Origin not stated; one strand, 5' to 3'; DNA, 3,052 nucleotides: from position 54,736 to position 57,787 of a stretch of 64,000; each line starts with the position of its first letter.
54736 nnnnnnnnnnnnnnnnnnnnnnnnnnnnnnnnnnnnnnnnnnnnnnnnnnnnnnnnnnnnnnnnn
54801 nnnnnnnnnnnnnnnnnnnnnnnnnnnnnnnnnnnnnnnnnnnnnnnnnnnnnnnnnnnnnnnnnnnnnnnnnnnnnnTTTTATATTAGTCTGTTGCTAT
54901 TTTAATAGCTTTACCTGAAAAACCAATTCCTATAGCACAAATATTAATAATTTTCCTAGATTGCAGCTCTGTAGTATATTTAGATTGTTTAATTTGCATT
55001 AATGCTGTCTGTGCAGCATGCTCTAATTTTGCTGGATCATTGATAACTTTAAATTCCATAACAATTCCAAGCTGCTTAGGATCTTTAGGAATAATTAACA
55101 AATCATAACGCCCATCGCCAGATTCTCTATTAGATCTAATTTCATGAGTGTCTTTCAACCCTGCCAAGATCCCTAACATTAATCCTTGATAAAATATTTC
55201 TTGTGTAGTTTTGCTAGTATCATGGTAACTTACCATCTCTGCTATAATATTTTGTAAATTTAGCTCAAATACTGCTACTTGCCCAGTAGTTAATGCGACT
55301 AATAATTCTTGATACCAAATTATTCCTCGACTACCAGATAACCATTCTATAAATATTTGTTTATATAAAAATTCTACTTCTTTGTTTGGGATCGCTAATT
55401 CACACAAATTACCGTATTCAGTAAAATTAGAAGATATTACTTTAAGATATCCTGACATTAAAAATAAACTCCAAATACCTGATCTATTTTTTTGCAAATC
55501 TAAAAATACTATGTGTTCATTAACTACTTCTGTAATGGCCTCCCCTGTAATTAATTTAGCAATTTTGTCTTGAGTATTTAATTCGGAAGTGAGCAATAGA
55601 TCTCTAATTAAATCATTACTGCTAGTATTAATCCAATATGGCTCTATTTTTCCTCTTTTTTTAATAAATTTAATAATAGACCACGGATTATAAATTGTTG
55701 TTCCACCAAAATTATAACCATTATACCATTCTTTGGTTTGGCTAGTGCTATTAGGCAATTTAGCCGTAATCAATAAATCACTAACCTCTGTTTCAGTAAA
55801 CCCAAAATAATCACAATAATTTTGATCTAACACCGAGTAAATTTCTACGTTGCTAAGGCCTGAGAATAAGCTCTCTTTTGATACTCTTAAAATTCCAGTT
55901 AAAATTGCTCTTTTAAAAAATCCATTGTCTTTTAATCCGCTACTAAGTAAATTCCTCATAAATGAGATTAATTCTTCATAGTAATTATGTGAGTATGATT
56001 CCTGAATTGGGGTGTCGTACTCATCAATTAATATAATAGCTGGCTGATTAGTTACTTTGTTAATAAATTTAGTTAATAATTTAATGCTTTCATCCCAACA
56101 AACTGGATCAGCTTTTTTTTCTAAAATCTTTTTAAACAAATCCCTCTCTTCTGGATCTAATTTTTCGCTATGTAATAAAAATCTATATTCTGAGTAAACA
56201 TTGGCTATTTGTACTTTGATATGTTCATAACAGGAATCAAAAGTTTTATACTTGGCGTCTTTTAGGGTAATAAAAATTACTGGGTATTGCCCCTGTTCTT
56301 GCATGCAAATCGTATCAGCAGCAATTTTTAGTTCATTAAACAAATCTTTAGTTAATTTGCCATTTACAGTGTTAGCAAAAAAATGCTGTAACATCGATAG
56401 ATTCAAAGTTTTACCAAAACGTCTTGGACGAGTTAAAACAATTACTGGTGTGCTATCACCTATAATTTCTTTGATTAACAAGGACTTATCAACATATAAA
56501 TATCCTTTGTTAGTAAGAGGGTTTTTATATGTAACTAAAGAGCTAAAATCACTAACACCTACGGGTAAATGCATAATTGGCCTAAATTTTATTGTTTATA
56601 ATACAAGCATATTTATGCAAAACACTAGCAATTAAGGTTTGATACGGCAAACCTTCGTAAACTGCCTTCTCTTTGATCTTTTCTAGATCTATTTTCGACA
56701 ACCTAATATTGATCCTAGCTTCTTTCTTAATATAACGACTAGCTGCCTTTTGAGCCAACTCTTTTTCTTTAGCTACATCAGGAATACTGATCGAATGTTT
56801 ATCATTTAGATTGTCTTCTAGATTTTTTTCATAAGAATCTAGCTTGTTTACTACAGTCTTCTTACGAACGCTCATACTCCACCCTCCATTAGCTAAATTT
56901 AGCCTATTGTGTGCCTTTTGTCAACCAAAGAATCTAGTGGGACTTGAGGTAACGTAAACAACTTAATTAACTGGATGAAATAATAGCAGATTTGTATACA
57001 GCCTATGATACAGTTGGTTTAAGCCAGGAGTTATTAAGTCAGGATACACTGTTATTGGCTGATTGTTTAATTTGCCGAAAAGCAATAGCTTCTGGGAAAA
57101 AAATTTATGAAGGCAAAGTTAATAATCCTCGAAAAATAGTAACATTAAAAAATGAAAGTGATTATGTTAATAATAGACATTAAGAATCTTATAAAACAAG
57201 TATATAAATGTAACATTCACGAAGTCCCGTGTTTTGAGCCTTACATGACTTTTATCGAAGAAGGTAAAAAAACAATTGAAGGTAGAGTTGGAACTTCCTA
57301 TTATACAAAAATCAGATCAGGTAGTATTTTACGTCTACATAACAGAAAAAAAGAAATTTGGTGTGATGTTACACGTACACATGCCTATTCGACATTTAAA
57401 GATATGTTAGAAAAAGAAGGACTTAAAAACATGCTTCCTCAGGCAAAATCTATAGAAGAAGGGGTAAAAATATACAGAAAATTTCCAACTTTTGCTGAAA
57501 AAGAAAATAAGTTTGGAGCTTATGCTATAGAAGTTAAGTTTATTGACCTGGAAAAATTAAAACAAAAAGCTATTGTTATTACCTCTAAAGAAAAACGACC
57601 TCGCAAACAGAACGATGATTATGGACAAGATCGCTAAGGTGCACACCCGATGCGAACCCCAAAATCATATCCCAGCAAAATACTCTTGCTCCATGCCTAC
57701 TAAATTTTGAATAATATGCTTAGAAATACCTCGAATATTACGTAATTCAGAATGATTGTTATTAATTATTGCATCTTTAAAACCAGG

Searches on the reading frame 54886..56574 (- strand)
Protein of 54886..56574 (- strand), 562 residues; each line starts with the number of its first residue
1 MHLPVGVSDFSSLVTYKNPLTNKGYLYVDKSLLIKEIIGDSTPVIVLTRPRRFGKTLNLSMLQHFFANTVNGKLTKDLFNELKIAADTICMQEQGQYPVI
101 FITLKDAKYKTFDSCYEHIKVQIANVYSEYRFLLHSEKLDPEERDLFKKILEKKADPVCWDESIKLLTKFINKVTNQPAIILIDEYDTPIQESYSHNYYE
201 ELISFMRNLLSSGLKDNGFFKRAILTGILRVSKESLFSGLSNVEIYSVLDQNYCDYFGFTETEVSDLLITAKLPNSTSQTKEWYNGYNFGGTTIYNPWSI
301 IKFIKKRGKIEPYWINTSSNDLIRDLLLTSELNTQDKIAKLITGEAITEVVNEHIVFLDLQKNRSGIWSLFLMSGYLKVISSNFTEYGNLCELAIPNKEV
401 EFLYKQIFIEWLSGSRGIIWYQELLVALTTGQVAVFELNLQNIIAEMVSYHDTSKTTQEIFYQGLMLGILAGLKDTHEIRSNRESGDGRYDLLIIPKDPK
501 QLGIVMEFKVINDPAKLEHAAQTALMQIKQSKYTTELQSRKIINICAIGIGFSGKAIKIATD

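Call 3: search_protein_families(library=pfam, proteins=[window:54886-56574:-], max_evalue=0.01)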
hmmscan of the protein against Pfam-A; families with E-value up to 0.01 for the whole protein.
window:54886-56574:- (562 aa): 2 families
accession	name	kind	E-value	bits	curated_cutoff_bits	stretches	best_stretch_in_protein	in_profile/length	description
PF09820.16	AAA-ATPase_like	-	7.5e-43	147.1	26.1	1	4-237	1-201/201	Predicted AAA-ATPase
PF08011.17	PDDEXK_9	-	2.2e-17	63.4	25.5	1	458-560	2-103/105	PD-(D/E)XK nuclease superfamily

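Call 4: search_protein_families(library=ncbifam, proteins=[window:54886-56574:-], max_evalue=0.01)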
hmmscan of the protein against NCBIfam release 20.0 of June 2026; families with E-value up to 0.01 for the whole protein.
window:54886-56574:- (562 aa): 0 families

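Call 59: search_protein_families(library=phrogs, proteins=[window:54886-56574:-], max_evalue=0.01)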
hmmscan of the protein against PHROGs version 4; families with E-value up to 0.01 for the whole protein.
window:54886-56574:- (562 aa): 1 family
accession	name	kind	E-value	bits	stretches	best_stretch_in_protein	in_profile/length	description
phrog_11106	-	unknown function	0.001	18.7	1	419-458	27-65/473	-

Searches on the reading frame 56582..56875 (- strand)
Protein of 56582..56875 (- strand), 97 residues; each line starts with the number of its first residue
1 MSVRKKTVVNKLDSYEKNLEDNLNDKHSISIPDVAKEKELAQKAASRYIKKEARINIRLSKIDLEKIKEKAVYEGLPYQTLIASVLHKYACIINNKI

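Call 26: search_protein_families(library=pfam, proteins=[window:56582-56875:-], max_evalue=0.001)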
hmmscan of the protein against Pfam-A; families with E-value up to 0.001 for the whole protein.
window:56582-56875:- (97 aa): 1 family
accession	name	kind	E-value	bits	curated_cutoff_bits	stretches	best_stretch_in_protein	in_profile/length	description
PF12441.14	CopG_antitoxin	-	1.9e-05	25.8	28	1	50-88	40-78/79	CopG antitoxin of type II toxin-antitoxin system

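Call 59: search_protein_families(library=phrogs, proteins=[window:56582-56875:-], max_evalue=0.01)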
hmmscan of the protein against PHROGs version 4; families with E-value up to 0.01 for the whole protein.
window:56582-56875:- (97 aa): 6 families
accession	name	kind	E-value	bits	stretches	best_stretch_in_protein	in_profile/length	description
phrog_30189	-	unknown function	3e-07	31.6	1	10-91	3-85/125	-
phrog_17810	-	unknown function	0.00032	21.8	1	54-91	44-81/119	-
phrog_25150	-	unknown function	0.00043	21.6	1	12-72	41-99/118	-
phrog_13890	-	unknown function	0.0018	19.2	1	41-76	5-41/73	-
phrog_582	-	transcription regulation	0.0069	17.7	1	33-91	37-96/105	Arc-like repressor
phrog_6963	-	unknown function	0.0094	16.5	0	29-81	10-62/283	-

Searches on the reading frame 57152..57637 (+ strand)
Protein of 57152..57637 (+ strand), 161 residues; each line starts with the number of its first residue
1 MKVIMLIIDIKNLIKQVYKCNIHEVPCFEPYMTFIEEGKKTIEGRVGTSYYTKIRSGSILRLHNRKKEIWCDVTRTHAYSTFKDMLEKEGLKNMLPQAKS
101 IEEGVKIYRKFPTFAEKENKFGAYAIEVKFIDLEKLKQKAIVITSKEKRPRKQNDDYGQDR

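Call 3: search_protein_families(library=pfam, proteins=[window:57152-57637:+], max_evalue=0.01)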
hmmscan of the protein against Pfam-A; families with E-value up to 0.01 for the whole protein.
window:57152-57637:+ (161 aa): 1 family
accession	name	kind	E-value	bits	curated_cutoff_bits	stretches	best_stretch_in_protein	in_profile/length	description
PF04266.20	ASCH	-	2.5e-09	38.2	21.2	1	28-131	4-102/103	ASCH domain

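Call 4: search_protein_families(library=ncbifam, proteins=[window:57152-57637:+], max_evalue=0.01)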
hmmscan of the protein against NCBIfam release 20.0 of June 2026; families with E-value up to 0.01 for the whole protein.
window:57152-57637:+ (161 aa): 0 families

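Call 59: search_protein_families(library=phrogs, proteins=[window:57152-57637:+], max_evalue=0.01)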
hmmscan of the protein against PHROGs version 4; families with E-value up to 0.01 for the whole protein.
window:57152-57637:+ (161 aa): 1 family
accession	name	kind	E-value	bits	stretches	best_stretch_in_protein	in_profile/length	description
phrog_19935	-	DNA, RNA and nucleotide metabolism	4.7e-07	30.9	1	24-130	6-113/116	RNA-binding protein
